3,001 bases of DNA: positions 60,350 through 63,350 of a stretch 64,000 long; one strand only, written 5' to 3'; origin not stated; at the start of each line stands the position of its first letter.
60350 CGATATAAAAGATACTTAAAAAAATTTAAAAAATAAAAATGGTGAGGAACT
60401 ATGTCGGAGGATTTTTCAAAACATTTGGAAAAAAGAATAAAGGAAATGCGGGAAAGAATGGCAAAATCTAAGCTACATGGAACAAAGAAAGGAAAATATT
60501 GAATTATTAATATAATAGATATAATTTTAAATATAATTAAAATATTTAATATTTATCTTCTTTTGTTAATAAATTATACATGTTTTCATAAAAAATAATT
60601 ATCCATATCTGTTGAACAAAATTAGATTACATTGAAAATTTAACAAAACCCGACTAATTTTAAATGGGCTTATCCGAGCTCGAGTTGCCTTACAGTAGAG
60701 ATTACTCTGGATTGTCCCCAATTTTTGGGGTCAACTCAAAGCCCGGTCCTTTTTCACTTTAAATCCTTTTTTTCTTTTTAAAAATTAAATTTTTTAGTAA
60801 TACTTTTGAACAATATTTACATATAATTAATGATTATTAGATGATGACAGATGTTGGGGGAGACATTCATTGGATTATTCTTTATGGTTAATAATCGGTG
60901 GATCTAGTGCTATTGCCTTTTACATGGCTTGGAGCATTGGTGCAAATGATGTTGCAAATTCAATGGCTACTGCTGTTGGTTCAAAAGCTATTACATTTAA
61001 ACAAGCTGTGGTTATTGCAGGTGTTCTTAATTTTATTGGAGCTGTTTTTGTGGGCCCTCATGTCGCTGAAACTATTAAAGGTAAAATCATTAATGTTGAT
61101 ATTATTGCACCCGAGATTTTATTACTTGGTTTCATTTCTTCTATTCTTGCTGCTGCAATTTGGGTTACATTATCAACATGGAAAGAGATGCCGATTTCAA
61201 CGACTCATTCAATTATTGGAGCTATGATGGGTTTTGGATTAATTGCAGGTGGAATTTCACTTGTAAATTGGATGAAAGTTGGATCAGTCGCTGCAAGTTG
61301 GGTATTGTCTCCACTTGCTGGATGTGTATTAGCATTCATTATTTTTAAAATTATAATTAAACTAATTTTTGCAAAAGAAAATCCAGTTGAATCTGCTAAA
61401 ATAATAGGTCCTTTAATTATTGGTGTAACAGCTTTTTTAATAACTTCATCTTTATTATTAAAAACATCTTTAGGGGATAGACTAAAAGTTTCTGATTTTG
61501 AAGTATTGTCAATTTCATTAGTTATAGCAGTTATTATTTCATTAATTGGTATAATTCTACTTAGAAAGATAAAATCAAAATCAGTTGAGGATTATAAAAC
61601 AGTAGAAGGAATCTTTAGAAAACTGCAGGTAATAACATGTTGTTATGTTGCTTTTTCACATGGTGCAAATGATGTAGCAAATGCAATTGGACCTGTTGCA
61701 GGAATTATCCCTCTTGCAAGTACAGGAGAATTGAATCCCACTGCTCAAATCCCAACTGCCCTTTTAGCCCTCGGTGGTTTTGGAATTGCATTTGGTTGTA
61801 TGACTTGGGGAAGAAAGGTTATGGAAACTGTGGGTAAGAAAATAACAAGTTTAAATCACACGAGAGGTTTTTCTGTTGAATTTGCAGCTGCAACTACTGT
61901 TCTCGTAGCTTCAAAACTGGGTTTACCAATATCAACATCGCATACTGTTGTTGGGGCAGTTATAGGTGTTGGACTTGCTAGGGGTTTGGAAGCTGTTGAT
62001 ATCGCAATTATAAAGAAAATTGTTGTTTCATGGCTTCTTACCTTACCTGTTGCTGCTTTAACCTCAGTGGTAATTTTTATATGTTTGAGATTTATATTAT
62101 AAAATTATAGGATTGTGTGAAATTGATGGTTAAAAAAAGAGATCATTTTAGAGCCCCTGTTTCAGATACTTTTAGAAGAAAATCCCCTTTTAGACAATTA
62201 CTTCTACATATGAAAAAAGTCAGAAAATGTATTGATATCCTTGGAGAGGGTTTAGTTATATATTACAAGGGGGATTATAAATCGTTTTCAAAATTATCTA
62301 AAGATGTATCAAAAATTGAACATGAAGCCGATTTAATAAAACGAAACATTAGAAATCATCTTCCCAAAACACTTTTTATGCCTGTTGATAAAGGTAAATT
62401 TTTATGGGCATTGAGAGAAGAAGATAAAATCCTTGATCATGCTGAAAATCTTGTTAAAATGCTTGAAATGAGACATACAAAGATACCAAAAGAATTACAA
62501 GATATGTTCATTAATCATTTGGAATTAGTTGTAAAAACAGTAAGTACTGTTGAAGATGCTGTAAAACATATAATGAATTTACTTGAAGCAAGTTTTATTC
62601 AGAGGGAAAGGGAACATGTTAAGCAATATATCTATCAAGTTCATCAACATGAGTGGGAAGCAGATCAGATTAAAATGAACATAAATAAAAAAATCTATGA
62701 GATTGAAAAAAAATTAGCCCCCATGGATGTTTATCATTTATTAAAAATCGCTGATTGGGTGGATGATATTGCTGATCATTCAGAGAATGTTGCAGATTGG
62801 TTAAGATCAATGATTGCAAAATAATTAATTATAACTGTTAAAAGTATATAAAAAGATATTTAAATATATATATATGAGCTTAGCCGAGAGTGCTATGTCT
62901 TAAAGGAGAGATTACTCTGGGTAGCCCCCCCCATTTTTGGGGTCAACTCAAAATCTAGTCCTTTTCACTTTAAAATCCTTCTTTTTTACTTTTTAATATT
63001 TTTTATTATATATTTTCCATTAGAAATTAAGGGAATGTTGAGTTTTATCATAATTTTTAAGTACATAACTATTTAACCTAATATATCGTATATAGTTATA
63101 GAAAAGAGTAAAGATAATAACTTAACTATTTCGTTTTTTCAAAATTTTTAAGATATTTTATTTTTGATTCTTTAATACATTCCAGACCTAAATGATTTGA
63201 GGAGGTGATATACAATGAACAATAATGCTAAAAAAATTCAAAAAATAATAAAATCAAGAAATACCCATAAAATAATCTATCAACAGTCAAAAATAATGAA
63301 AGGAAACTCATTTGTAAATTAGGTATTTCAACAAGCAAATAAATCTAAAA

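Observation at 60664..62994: Two copies of a conserved ~115-nt hairpin-containing element exactly bracket the pitA-DUF47 phosphate module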

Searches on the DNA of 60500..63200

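Call 6: search_rna_families(source=window, start=60500, end=63200, threshold=evalue, max_evalue=10, show_alignments=4)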
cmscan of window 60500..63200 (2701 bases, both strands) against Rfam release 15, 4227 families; matches with E-value up to 10: 2.
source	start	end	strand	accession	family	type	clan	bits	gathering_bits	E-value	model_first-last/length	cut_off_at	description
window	60936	60956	+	RF01083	UPD-PK2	Cis-reg;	-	18.2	32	5.9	1-21/21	no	Pseudoknot of upstream pseudoknot domain (UPD) of the 3'UTR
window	60874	60922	-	RF00032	Histone3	Cis-reg;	-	13.5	34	9.3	1-46/46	no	Histone 3' UTR stem-loop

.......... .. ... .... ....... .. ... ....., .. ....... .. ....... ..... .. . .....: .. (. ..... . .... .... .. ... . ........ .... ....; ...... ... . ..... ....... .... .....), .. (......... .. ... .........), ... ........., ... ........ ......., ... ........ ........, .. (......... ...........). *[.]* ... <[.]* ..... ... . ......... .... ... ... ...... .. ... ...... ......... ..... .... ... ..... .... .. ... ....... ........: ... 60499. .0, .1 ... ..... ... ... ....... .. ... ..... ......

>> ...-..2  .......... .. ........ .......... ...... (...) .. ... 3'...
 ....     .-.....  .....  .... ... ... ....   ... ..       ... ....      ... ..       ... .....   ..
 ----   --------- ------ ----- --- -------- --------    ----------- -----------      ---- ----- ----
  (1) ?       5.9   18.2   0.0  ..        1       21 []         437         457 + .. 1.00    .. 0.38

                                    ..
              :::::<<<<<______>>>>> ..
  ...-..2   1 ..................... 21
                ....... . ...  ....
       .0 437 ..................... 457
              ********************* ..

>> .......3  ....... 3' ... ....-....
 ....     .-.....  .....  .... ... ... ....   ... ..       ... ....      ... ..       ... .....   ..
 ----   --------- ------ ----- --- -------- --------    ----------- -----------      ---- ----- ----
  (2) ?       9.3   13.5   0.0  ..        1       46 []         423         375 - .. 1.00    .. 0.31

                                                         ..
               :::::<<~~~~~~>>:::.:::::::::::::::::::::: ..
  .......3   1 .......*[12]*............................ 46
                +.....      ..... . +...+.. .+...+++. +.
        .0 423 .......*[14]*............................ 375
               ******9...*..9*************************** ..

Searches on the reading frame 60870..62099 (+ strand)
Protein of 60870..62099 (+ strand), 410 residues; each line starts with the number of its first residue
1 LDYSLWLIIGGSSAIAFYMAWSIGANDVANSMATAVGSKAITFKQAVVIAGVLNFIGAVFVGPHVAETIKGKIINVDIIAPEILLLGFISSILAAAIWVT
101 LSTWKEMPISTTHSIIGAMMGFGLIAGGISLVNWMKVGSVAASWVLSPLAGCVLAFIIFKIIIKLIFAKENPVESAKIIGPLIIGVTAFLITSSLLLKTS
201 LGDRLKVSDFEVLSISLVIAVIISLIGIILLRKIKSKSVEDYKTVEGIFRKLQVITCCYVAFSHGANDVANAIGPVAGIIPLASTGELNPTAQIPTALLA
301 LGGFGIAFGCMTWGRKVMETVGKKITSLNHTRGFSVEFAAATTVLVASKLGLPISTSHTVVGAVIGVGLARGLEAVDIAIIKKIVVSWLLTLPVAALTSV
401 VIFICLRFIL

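Call 40: search_protein_families(library=pfam, proteins=[window:60870-62099:+], max_evalue=0.01)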
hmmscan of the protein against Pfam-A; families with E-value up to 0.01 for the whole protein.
window:60870-62099:+ (410 aa): 1 family
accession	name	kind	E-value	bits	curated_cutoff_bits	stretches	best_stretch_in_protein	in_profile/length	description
PF01384.25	PHO4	-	1.2e-114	383.4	33.7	1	23-399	1-350/350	Phosphate transporter family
